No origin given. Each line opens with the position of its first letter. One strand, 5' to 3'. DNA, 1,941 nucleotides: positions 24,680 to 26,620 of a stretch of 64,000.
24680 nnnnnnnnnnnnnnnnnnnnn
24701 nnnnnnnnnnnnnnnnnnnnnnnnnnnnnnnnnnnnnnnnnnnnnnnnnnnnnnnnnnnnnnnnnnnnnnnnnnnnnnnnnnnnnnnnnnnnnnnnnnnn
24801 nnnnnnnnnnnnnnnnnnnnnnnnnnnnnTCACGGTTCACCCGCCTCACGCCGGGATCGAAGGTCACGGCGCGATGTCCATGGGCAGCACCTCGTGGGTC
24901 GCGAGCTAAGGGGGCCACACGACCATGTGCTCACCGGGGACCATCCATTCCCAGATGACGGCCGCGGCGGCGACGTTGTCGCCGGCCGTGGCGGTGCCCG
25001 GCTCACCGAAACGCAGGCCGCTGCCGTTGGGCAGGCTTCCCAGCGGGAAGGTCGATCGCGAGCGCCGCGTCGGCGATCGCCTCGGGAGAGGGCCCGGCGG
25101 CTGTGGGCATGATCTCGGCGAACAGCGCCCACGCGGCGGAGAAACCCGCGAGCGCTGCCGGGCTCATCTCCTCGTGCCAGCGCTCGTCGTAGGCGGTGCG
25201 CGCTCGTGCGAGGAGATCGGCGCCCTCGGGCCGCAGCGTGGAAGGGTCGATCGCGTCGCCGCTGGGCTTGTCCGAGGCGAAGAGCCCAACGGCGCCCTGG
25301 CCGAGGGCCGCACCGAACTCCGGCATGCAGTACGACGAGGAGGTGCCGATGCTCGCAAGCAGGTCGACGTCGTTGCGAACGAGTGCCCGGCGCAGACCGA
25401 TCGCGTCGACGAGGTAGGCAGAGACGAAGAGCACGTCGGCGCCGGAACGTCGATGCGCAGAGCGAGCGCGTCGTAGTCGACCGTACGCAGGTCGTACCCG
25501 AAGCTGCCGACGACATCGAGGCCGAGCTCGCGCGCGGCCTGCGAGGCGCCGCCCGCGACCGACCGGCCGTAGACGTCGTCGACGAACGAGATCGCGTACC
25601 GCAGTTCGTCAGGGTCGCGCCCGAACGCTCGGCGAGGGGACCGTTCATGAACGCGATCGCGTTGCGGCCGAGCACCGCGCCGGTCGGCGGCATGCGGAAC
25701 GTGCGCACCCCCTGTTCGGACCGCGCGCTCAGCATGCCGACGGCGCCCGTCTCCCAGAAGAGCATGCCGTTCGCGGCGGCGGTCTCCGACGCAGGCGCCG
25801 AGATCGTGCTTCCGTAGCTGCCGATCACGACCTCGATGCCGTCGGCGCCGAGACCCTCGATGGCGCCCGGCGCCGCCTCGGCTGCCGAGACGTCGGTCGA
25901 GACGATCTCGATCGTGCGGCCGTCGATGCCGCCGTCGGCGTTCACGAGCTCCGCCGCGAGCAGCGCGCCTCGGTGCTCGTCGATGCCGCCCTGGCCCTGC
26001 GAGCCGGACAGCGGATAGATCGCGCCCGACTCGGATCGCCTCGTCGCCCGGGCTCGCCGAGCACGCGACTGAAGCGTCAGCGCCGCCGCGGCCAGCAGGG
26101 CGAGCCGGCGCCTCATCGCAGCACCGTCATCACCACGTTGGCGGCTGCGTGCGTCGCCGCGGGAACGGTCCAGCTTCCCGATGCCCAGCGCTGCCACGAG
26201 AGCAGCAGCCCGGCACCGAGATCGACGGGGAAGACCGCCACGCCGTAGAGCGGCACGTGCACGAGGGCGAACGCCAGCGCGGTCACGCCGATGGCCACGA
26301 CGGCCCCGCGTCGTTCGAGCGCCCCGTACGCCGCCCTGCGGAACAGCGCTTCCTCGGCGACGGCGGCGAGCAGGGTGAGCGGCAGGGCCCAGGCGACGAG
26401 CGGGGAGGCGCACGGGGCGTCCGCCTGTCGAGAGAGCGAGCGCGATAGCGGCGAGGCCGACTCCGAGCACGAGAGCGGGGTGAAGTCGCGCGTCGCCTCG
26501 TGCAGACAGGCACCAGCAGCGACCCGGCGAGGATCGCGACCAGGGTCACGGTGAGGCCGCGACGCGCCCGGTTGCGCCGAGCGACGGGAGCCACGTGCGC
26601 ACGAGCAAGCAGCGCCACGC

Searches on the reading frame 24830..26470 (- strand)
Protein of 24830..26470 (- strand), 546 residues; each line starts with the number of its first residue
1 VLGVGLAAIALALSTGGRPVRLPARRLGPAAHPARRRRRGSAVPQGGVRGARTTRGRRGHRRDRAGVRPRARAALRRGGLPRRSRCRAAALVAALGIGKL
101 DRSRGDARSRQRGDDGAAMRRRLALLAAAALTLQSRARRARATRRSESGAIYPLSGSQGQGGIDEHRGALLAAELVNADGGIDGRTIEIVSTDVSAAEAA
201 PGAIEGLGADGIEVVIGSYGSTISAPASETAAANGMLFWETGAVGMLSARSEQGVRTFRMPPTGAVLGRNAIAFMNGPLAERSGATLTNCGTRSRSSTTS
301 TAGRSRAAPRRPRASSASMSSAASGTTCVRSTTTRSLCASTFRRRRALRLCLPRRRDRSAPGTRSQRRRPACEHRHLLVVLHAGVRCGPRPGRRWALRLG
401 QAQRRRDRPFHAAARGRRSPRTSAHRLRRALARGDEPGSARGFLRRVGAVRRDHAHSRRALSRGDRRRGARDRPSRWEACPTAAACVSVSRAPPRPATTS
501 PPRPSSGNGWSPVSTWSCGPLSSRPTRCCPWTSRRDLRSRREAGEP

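Call 65: search_protein_families(library=pfam, proteins=[window:24830-26470:-], max_evalue=0.00001)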
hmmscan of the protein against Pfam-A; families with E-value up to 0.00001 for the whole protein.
window:24830-26470:- (546 aa): 1 family
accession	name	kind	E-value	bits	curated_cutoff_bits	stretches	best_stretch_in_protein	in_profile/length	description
PF13458.12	Peripla_BP_6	-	2.2e-12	47.8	31.7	1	149-265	5-119/343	Periplasmic binding protein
